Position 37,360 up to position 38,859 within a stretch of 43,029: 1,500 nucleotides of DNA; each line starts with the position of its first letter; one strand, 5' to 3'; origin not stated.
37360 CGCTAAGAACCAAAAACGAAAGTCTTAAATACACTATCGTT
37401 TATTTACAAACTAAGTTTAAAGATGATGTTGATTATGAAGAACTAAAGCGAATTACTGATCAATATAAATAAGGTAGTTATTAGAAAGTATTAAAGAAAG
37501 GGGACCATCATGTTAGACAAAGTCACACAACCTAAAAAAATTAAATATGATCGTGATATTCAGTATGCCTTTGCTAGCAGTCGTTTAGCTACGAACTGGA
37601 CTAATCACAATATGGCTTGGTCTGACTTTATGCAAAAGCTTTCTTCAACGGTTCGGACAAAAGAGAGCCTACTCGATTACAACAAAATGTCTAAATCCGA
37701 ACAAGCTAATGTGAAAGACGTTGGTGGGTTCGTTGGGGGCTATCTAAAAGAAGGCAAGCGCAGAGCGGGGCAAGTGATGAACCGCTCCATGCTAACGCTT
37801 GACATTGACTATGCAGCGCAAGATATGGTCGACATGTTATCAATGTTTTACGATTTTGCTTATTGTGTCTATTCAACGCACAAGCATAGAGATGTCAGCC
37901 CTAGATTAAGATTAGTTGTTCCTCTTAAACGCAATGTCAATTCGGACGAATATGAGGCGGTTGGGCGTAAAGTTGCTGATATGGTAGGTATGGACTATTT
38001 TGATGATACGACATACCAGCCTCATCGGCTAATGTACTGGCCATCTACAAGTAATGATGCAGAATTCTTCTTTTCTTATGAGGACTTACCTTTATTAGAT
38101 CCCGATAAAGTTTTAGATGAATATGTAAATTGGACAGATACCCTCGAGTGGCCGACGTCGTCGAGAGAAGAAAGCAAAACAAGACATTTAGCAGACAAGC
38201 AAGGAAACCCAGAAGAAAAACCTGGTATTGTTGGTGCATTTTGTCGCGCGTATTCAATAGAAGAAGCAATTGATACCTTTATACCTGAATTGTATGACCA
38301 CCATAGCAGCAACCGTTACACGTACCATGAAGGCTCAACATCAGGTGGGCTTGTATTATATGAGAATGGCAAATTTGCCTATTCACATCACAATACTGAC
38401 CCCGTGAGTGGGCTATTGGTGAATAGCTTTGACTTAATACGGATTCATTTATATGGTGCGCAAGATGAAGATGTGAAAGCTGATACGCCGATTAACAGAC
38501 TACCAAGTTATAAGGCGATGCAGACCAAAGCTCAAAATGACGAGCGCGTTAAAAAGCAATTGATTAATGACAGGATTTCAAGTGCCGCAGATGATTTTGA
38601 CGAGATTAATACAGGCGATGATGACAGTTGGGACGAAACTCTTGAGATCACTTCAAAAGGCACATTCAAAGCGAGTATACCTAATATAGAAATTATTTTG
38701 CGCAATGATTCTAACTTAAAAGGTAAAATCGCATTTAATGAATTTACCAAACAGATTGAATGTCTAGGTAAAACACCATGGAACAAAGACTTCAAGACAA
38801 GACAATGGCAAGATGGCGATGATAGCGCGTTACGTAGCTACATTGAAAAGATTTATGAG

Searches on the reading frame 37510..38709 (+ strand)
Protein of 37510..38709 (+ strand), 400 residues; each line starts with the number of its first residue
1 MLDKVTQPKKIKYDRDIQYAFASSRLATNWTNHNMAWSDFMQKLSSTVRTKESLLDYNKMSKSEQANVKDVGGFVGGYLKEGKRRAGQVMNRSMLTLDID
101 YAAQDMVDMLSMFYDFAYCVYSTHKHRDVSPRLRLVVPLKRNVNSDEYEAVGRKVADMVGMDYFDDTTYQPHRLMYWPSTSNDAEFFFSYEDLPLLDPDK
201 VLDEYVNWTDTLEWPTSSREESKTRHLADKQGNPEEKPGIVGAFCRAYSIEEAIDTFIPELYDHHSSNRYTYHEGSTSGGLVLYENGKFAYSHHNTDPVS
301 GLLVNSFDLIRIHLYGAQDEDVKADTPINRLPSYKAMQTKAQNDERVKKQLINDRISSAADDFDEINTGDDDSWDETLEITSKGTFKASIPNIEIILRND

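Call 58: search_protein_families(library=pfam, proteins=[window:37510-38709:+], max_evalue=5)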
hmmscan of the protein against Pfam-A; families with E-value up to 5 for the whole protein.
window:37510-38709:+ (400 aa): 0 families

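Call 70: predict_structure(alignment_id=A4)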
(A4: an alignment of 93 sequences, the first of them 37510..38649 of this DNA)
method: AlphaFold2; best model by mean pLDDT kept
length: 380 residues; sequences in the alignment: 93
mean_pLDDT: 90.4   pTM: 0.75
mean pLDDT of the five models: 90.4, 90.0, 88.7, 87.8, 87.1
residues with pLDDT >= 90: 251; 70-90: 108; 50-70: 21; < 50: 0
segments of 3 or more residues with pLDDT < 50: none
pLDDT, mean of each block of 10 residues (from residue 1): 86 96 92 97 96 95 92 94 82 96 92 97 92 97 92 96 93 94 96 98 92 86 83 91 96 96 91 79 91 81 94 94 88 96 92 80 65 67
secondary structure, 60 per line:
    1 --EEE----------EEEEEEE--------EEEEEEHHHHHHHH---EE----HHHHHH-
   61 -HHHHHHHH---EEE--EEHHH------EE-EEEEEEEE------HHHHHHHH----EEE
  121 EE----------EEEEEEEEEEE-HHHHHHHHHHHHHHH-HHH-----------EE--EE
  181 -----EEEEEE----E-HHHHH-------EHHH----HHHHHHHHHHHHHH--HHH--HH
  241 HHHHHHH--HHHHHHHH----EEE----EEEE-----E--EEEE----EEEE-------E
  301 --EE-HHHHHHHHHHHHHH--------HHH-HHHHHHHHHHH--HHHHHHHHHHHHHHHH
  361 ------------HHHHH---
elements in order: E3-5 E16-22 E31-36 H37-44 H54-59 H62-69 E73-75 E92-99 H106-113 E118-122 E133-143 H145-159 E186-191 H198-202 H218-231 H239-247 H250-257 E262-264 E269-272 E281-284 E289-292 H306-319 H332-342 H345-360 H373-377

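Call 74: fold_search(model_id=the predicted structure, library=pdb)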
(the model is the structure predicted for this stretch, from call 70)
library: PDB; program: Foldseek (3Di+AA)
matches with E <= 10: 231; with E <= 0.001: 1
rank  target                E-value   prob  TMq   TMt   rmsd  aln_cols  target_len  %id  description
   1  6zp9_A                6.1e-05  1.00  0.28  0.52   8.4       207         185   11  Cyanophage S-2L Primase-Polymerase (PrimPol), AEP domain (PP-N190) (released 2021-03-03)
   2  3h20                  2.5e-03  0.97  0.28  0.36  12.6       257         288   11  Crystal structure of primase RepB' (released 2009-04-28)
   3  9ut5_B                1.4e-02  0.23  0.22  0.11  17.2       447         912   11  The helicase-primase complex from HHV1 bound with ssDNA and pritelivir (released 2026-04-08)
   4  9ycv_C                3.3e-02  0.13  0.19  0.11  18.1       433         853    8  HSV Helicase-primase complex bound to amenamevir (released 2025-12-31)
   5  3h25_A                3.5e-02  0.87  0.27  0.48   9.0       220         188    8  Crystal structure of the catalytic domain of primase Repb' in complex with initiator DNA (released 2009-04-28)
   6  5kqj_MODEL_1_A        1.8e-01  0.25  0.11  0.20  11.8        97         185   22  Solution Structure of Antibiotic-Resistance Factor ANT(2'')-Ia Reveals Substrate-Regulated Conformation Dynami (released 2017-07-12)
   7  5jtv_A                1.8e-01  0.03  0.10  0.08  22.3       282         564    9  USP7CD-UBL45 in complex with Ubiquitin (released 2016-10-12)
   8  8iqh_A                2.3e-01  0.09  0.17  0.08  17.9       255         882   10  Structure of Full-Length AsfvPrimPol in Apo-Form (released 2023-07-26)
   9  6sa1_D                3.6e-01  0.38  0.15  0.17   5.8        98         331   13  Post catalytic complex of Prim-PolC from Mycobacterium smegmatis with gapped DNA and 3'-dUTP (released 2020-11-18)
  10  6we0_A                3.6e-01  0.08  0.10  0.26  14.6       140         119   13  Wheat dwarf virus Rep domain complexed with a single-stranded DNA 10-mer comprising the cleavage site (released 2020-12-16)
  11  5jtv_E                3.6e-01  0.02  0.10  0.07  22.9       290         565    9  USP7CD-UBL45 in complex with Ubiquitin (released 2016-10-12)
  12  5jtj_A                3.8e-01  0.02  0.10  0.10  21.8       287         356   10  USP7CD-CTP in complex with Ubiquitin (released 2016-08-10)
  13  9nda_A                4.6e-01  0.11  0.17  0.18  12.6       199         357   11  The rigid portion of Cryo-EM structure of Herpesvirus Helicase-Primase complex with amenamevir (released 2025-08-13)
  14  7dyw                  4.9e-01  0.04  0.10  0.14  18.0       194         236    8  Human JMJD5 in complex with MN and 5-((2-methoxybenzyl)amino)pyridine-2,4-dicarboxylic acid. (released 2022-02-02)
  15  6sa1_A                5.5e-01  0.30  0.15  0.18   5.8        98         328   13  Post catalytic complex of Prim-PolC from Mycobacterium smegmatis with gapped DNA and 3'-dUTP (released 2020-11-18)
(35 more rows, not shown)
